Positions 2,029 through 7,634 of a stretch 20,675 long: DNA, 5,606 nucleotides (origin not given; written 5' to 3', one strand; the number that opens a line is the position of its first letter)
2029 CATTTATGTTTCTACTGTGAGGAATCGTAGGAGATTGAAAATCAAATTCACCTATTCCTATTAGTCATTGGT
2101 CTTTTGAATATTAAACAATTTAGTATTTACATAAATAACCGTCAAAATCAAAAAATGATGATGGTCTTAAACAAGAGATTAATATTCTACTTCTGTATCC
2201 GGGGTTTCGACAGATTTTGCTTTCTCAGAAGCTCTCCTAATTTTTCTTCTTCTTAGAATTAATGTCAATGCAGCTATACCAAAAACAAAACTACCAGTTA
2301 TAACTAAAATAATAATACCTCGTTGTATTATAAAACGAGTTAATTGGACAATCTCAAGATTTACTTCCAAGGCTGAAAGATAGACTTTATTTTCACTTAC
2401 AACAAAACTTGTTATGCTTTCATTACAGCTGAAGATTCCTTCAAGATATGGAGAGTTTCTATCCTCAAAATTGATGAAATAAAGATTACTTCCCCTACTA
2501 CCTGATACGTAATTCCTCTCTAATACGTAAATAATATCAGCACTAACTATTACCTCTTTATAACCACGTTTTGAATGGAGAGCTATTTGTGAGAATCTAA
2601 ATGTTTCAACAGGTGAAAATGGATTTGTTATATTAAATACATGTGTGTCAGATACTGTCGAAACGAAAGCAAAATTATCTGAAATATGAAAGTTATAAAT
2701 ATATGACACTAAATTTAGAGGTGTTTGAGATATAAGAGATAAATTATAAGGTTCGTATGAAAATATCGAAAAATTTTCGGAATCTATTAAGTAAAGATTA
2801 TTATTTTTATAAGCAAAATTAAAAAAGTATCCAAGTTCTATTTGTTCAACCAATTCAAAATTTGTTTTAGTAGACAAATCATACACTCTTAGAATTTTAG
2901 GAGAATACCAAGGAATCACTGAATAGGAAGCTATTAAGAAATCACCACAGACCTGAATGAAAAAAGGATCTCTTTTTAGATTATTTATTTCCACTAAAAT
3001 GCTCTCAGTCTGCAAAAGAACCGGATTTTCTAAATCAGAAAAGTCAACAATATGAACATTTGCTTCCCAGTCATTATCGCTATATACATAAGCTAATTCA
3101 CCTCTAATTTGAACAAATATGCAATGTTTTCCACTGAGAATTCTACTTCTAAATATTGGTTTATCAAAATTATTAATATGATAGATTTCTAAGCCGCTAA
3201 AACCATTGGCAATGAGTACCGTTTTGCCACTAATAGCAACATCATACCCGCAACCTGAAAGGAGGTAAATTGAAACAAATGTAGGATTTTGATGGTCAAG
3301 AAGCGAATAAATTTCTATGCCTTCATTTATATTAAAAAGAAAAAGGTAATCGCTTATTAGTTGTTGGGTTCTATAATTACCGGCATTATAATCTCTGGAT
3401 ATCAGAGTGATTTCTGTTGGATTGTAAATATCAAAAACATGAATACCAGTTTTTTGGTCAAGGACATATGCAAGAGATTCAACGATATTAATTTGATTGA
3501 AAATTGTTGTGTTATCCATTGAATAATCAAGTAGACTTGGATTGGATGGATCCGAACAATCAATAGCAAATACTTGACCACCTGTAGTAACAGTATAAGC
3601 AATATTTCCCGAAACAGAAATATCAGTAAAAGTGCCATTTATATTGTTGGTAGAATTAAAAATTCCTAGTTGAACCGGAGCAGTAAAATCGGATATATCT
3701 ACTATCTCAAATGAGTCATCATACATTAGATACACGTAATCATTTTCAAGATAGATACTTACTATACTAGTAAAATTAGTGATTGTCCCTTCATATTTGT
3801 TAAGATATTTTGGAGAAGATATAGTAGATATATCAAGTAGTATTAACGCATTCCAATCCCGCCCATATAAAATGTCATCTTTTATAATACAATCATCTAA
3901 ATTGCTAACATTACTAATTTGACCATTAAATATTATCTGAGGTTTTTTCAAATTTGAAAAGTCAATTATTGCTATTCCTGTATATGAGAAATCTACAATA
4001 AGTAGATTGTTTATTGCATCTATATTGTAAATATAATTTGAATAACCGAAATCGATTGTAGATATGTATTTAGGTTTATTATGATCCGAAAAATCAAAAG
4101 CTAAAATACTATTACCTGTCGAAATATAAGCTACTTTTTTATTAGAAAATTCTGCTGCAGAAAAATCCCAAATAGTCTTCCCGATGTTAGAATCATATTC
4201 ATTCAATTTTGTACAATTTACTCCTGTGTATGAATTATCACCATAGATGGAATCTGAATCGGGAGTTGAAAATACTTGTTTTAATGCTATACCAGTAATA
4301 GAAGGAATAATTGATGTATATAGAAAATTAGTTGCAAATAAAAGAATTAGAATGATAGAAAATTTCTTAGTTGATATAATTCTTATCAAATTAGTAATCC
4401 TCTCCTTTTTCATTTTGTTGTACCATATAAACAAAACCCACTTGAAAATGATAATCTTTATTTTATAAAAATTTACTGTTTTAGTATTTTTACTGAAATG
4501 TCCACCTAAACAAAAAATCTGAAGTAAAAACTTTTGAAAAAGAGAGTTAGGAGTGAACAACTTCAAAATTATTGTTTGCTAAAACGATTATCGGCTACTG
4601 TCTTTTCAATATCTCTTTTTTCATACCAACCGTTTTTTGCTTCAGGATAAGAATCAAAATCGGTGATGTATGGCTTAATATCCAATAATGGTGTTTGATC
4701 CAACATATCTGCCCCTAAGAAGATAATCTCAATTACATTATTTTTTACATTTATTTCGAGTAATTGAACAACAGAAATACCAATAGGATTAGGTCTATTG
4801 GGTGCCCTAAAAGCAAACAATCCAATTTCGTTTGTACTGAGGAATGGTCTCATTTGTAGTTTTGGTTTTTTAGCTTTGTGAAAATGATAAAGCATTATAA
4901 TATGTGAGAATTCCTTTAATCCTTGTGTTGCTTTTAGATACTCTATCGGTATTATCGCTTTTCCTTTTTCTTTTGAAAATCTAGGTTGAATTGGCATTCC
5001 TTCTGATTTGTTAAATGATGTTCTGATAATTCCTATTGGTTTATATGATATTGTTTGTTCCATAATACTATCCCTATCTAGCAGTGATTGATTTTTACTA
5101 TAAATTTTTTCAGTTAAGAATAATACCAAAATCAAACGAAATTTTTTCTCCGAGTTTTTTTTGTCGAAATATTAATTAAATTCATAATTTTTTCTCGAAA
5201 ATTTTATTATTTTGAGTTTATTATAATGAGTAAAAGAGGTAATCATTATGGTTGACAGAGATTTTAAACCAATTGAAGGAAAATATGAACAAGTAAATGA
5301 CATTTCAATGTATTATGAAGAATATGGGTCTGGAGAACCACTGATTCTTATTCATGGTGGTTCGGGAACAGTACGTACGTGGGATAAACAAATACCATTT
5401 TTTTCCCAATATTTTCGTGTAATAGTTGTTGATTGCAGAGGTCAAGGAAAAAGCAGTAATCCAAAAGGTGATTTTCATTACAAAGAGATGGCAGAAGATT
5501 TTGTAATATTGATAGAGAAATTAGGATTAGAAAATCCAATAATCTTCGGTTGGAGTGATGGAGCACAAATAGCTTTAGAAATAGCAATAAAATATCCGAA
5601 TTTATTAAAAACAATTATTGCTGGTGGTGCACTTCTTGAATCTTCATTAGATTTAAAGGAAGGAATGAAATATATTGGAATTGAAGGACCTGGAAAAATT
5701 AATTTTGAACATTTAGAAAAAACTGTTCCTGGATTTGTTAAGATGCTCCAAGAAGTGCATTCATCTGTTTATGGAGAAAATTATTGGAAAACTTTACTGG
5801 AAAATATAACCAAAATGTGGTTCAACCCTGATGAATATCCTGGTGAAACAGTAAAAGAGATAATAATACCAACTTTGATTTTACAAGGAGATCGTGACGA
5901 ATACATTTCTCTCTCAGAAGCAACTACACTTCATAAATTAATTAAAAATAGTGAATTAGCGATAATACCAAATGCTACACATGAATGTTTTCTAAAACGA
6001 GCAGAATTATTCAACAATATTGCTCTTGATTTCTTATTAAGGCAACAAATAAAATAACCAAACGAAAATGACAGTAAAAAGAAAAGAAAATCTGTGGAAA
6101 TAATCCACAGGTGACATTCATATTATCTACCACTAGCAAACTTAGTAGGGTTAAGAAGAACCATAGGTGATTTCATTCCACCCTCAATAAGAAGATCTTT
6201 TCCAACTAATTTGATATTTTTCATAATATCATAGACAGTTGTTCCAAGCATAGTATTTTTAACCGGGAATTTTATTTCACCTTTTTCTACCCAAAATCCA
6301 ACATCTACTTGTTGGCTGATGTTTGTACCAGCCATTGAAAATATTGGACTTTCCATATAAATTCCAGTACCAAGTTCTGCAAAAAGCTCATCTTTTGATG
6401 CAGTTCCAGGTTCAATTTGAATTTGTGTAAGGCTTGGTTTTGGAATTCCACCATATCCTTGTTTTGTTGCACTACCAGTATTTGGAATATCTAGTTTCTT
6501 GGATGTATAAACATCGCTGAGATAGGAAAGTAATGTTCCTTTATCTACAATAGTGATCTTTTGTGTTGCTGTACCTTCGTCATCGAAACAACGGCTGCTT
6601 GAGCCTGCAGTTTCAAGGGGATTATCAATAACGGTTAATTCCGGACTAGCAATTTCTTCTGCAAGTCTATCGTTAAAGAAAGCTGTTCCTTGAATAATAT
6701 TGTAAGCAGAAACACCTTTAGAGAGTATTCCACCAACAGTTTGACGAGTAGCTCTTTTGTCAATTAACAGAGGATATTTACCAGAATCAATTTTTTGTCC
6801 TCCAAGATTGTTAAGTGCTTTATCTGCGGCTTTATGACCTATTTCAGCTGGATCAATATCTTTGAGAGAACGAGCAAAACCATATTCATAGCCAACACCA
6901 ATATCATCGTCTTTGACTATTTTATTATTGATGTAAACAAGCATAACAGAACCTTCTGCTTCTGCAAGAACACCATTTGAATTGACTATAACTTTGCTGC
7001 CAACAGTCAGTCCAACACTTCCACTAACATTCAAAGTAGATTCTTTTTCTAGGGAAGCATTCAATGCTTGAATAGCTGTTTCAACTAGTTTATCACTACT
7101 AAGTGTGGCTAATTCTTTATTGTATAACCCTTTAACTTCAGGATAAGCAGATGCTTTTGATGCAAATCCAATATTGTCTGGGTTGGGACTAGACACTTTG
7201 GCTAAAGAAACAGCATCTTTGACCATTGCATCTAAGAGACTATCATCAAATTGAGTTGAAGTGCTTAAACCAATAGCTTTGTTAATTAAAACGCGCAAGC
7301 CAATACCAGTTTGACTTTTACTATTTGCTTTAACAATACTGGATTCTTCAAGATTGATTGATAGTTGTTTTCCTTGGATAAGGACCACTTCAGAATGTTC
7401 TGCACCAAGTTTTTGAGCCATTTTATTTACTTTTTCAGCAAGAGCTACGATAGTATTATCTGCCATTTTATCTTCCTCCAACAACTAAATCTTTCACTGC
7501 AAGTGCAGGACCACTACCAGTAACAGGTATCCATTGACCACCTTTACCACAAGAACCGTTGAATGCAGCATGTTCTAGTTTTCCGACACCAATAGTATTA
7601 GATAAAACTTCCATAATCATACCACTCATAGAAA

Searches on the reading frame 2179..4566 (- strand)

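Call 16: search_protein_families(library=pfam, proteins=[window:2179-4566:-], max_evalue=0.001)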
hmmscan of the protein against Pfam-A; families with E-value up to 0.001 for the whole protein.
window:2179-4566:- (795 aa): 1 family
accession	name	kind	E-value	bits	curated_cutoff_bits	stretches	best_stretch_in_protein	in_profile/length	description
PF08309.17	LVIVD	-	1.1e-12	47.6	20.2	1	311-345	2-36/42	LVIVD repeat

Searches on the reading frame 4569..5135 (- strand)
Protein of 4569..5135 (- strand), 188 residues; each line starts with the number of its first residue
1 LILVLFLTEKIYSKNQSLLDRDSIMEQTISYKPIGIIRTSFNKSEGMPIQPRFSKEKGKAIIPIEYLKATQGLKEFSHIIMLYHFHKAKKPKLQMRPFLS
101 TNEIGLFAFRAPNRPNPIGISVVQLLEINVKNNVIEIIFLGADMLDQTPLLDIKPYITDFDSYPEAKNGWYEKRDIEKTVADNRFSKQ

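Call 16: search_protein_families(library=pfam, proteins=[window:4569-5135:-], max_evalue=0.001)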
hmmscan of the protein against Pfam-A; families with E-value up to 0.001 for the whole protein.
window:4569-5135:- (188 aa): 1 family
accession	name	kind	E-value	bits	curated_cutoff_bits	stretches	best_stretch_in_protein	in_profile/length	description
PF01980.22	TrmO_N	-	1.3e-32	112.9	26.8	1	46-161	1-116/116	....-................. O N-terminal domain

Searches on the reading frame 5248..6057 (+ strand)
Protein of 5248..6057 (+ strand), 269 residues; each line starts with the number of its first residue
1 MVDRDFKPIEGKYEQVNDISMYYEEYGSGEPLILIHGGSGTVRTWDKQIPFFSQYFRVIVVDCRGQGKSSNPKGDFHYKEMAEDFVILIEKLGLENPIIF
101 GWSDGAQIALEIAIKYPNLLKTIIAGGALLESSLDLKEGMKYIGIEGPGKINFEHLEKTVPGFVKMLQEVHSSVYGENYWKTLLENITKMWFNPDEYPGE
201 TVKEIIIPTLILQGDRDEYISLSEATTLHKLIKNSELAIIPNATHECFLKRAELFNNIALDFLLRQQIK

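Call 16: search_protein_families(library=pfam, proteins=[window:5248-6057:+], max_evalue=0.001)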
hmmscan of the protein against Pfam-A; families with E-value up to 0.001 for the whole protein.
window:5248-6057:+ (269 aa): 5 families
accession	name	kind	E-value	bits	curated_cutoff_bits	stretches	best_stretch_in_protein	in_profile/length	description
PF00561.26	Abhydrolase_1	-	2.7e-25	89.9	25.8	1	31-138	2-111/245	alpha/beta hydrolase fold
PF12697.13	Abhydrolase_6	-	2.8e-17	64.6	26.3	1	32-255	1-214/217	Alpha/beta hydrolase family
PF12146.15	Hydrolase_4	-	3.5e-13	49.8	27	1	33-136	8-117/239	Serine aminopeptidase, S33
PF20408.4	Abhydrolase_11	-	0.00043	20.5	27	0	194-247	115-167/193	Alpha/beta hydrolase domain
PF02230.22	Abhydrolase_2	-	0.00054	20.3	23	0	96-175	106-186/217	Phospholipase/Carboxylesterase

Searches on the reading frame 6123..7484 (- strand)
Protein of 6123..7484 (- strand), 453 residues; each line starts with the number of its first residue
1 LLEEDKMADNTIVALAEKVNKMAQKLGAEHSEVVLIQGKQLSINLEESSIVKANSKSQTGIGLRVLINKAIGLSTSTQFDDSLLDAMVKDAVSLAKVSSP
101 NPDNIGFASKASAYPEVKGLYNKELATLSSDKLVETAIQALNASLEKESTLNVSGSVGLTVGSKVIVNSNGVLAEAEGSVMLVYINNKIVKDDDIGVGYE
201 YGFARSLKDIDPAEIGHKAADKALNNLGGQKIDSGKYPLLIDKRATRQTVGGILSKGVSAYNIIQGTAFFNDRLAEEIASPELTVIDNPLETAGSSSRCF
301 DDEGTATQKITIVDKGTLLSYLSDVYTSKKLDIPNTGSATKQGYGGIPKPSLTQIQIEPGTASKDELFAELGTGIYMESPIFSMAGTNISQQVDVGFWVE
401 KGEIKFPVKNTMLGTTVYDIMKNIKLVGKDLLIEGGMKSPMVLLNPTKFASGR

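Call 16: search_protein_families(library=pfam, proteins=[window:6123-7484:-], max_evalue=0.001)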
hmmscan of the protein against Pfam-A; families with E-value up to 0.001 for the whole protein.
window:6123-7484:- (453 aa): 3 families
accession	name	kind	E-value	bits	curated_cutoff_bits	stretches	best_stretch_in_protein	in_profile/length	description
PF19289.4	PmbA_TldD_3rd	-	5e-55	186.5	22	1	234-449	1-218/220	PmbA/TldA metallopeptidase C-terminal domain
PF19290.4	PmbA_TldD_2nd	-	2.4e-11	44.5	20.9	1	125-227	3-109/109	PmbA/TldA metallopeptidase central domain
PF01523.21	PmbA_TldD_1st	-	1.6e-08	35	20.9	1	32-95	2-65/65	PmbA/TldA metallopeptidase domain 1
